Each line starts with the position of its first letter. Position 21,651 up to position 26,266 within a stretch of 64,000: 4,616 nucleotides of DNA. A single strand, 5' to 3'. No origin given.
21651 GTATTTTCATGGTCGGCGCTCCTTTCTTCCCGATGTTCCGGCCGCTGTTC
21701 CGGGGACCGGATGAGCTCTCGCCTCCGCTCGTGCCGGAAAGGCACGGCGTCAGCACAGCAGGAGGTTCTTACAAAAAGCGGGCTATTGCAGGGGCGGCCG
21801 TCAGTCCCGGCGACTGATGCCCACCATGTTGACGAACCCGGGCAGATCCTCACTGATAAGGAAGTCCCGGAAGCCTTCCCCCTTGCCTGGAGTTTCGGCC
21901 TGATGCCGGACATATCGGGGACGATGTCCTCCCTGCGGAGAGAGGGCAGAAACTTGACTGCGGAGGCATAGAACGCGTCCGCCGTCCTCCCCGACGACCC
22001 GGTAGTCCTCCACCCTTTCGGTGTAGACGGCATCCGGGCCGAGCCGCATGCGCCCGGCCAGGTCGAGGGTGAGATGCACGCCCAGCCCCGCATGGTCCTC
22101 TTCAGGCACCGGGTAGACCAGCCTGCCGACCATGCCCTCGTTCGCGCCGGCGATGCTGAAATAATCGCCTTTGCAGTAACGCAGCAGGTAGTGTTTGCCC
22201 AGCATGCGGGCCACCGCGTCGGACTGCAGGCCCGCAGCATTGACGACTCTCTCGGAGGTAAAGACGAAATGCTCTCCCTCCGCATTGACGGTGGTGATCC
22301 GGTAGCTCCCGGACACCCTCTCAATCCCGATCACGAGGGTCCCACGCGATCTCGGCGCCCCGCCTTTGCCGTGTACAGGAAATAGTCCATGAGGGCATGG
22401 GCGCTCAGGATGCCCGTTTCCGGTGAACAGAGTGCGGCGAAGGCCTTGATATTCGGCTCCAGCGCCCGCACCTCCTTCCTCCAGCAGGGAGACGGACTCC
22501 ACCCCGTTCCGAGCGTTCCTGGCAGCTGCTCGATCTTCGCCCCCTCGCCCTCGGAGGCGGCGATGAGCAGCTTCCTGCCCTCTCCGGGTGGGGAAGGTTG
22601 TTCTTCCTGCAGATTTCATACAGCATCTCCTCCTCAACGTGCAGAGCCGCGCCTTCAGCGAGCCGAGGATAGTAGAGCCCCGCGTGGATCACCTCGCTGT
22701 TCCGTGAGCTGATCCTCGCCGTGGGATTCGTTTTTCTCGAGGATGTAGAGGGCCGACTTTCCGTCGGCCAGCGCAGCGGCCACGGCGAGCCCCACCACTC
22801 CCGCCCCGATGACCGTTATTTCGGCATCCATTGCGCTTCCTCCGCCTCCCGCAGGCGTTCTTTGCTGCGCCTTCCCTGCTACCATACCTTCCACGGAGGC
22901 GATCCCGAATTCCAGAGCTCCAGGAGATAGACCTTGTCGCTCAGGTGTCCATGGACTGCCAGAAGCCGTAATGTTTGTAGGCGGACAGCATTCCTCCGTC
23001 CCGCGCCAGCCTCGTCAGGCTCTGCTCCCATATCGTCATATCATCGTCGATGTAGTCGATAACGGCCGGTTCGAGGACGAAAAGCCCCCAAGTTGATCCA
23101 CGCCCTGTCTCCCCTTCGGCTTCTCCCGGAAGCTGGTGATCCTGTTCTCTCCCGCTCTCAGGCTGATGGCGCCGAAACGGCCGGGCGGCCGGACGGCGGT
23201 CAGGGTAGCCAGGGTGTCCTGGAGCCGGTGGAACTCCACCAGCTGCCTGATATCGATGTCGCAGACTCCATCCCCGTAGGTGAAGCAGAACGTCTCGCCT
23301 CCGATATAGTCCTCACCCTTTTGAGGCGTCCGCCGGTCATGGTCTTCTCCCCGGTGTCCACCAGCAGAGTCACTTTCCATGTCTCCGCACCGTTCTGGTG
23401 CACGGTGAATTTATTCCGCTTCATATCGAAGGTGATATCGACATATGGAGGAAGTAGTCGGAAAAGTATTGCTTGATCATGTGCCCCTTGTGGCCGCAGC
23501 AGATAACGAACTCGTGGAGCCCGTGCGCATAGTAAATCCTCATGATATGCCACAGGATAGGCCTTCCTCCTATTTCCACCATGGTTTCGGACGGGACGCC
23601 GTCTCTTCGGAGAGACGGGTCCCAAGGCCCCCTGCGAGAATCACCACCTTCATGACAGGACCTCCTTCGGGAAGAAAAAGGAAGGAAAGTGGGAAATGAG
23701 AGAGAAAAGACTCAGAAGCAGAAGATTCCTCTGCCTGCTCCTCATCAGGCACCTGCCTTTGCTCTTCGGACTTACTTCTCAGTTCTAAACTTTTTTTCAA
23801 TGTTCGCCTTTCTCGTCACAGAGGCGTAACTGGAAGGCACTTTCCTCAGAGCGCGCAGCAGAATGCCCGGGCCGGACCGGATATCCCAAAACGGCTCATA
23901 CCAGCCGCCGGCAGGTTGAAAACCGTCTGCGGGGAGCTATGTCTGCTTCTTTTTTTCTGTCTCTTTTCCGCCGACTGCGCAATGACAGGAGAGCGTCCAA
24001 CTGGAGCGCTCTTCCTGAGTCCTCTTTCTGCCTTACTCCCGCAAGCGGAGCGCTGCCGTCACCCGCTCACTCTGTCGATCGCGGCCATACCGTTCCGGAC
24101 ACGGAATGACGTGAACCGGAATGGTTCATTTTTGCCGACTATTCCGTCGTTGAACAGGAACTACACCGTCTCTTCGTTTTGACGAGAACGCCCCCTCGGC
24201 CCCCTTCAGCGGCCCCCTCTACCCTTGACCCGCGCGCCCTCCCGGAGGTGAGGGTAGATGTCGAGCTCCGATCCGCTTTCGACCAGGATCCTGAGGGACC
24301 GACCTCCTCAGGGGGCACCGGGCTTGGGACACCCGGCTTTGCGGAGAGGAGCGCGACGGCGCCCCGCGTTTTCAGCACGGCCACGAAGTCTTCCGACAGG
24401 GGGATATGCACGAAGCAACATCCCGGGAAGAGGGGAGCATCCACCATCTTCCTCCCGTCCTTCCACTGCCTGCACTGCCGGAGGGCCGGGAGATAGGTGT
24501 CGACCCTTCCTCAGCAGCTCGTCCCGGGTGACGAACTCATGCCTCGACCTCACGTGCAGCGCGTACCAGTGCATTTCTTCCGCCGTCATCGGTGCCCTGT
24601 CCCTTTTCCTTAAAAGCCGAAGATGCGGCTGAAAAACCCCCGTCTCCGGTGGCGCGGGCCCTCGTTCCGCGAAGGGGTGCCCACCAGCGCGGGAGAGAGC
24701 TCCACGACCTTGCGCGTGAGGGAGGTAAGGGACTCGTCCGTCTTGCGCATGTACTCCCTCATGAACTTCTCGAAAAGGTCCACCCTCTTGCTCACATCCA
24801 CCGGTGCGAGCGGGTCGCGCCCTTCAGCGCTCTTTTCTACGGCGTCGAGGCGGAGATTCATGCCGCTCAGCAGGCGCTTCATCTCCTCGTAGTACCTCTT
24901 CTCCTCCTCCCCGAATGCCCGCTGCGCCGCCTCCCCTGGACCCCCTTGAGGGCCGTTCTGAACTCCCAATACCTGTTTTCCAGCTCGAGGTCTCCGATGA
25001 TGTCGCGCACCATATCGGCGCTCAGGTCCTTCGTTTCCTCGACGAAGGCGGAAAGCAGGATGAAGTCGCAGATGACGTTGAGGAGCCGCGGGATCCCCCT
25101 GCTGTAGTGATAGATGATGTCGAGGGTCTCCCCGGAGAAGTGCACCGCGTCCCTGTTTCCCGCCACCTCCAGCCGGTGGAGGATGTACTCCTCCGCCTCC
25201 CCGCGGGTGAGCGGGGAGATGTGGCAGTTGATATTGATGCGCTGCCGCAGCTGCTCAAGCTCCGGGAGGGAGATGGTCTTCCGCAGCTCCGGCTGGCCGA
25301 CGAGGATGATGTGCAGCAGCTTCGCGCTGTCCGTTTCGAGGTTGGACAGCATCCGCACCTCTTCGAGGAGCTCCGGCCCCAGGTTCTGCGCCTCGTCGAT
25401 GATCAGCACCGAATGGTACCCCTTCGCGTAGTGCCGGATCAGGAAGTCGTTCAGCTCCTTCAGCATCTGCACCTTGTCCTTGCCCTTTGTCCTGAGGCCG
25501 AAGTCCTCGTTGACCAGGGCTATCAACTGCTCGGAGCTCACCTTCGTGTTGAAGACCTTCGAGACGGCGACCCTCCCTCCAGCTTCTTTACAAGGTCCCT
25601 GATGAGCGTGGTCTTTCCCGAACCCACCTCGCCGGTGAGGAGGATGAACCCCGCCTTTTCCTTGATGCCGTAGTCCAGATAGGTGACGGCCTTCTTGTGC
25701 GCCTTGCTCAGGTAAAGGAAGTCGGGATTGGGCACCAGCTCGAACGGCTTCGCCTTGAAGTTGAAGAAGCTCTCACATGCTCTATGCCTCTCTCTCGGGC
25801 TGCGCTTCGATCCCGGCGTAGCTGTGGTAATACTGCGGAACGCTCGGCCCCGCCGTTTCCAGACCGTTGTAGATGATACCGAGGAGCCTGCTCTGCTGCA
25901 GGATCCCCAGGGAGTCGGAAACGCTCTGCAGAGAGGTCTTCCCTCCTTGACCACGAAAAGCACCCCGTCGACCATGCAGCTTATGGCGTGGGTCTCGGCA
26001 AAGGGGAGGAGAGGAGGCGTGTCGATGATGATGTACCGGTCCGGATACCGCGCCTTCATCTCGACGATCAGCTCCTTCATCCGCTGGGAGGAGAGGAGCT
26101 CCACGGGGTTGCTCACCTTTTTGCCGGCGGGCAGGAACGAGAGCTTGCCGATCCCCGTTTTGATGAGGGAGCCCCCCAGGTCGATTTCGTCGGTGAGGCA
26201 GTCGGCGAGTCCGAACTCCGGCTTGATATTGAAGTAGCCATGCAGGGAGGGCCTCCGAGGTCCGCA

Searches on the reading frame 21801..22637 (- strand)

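Call 60: search_protein_families(library=ncbifam, max_evalue=0.000001, proteins=[window:21801-22637:-])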
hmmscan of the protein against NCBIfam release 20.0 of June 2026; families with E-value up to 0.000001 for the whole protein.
window:21801-22637:- (278 aa): 2 families
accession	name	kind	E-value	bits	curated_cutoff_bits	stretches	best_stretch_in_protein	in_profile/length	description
NF008726.1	PRK11728.1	equivalog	4.5e-20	71.8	299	1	100-214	168-279/389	L-2-hydroxyglutarate oxidase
NF033460.1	glycerol3P_ox_II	equivalog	1.5e-08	34.2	460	1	100-217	173-285/361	type 2 glycerol-3-phosphate oxidase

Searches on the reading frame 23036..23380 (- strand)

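Call 60: search_protein_families(library=ncbifam, max_evalue=0.000001, proteins=[window:23036-23380:-])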
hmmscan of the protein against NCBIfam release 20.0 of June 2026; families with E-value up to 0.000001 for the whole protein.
window:23036-23380:- (114 aa): 1 family
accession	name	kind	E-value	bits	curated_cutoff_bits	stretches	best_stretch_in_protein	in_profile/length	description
TIGR02623.1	G1P_cyt_trans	equivalog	2.4e-24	86.2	300.25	1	23-100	114-188/255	glucose-1-phosphate cytidylyltransferase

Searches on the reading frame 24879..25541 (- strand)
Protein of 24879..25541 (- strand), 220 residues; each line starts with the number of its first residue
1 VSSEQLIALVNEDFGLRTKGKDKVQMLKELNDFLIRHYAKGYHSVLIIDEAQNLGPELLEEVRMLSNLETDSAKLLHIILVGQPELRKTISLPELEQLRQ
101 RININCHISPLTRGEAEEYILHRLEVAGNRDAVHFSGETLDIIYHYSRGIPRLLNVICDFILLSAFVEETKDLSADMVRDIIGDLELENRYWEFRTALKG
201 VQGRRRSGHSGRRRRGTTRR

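Call 40: search_protein_families(library=ncbifam, max_evalue=1, proteins=[window:24879-25541:-])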
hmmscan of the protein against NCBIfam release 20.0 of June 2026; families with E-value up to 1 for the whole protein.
window:24879-25541:- (220 aa): 1 family
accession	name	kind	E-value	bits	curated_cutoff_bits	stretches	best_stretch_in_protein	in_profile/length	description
TIGR03015.1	pepcterm_ATPase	hypoth_equivalog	8.5e-78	261.5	324.5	1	2-187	83-268/269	XrtA/PEP-CTERM system-associated ATPase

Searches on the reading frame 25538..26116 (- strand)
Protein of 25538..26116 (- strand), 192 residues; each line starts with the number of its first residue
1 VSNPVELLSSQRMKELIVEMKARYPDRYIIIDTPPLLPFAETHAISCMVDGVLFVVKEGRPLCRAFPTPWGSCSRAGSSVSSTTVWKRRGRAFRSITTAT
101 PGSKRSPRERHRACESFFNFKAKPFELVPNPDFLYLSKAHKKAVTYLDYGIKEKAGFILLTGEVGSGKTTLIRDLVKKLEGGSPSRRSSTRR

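Call 40: search_protein_families(library=ncbifam, max_evalue=1, proteins=[window:25538-26116:-])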
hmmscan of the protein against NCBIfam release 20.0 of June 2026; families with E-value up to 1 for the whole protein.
window:25538-26116:- (192 aa): 48 families (the best 25 are shown)
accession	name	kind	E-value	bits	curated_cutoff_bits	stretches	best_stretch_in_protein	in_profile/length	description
TIGR03015.1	pepcterm_ATPase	hypoth_equivalog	2.7e-31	109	324.5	1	115-180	3-68/269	XrtA/PEP-CTERM system-associated ATPase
TIGR03018.1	pepcterm_TyrKin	hypoth_equivalog_domain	1.7e-21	76.5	230.65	1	2-60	125-183/207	XrtA-associated tyrosine autokinase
TIGR01007.1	eps_fam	subfamily_domain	1.5e-07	31.2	108.05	1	3-60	107-162/204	polysaccharide biosynthesis tyrosine autokinase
TIGR01005.1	eps_transp_fam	subfamily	3.7e-07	28.7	411.7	1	3-81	635-711/754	exopolysaccharide transport protein family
NF041000.1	ATPase_ComGA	equivalog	3.4e-05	23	300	1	142-179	115-152/267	competence type IV pilus ATPase ComGA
TIGR00150.1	T6A_YjeE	equivalog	0.00029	20.7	60.1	1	152-179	19-46/135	tRNA (adenosine(37)-N6)-threonylcarbamoyltransferase complex ATPase subunit type 1 TsaE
NF007350.0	PRK09841.1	equivalog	0.0006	18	1248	1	2-60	619-675/726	tyrosine-protein kinase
NF008568.0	PRK11519.1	equivalog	0.0019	16.4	1068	1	3-56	615-666/720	tyrosine-protein kinase Wzc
TIGR01420.1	pilT_fam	subfamily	0.0023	17.2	319.1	1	151-179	118-146/343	PilT/PilU family type 4a pilus ATPase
NF000355.4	ribo_prot_ABC_F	equivalog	0.0024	16.8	380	1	138-181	323-365/499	ribosomal protection-like ABC-F family protein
NF010248.0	PRK13695.1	equivalog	0.0081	15.9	156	1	158-180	6-28/180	NTPase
NF010340.0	PRK13768.1-2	equivalog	0.011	15.6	293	1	156-180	4-28/265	GTPase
TIGR04521.1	ECF_ATPase_2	equivalog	0.011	14.8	330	1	138-175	15-51/279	energy-coupling factor transporter ATPase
TIGR02788.1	VirB11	equivalog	0.013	14.5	249.95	1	127-178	117-167/308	P-type DNA transfer ATPase VirB11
TIGR02533.1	type_II_gspE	equivalog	0.014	14.1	630.25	1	142-180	230-268/486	type II secretion system ATPase GspE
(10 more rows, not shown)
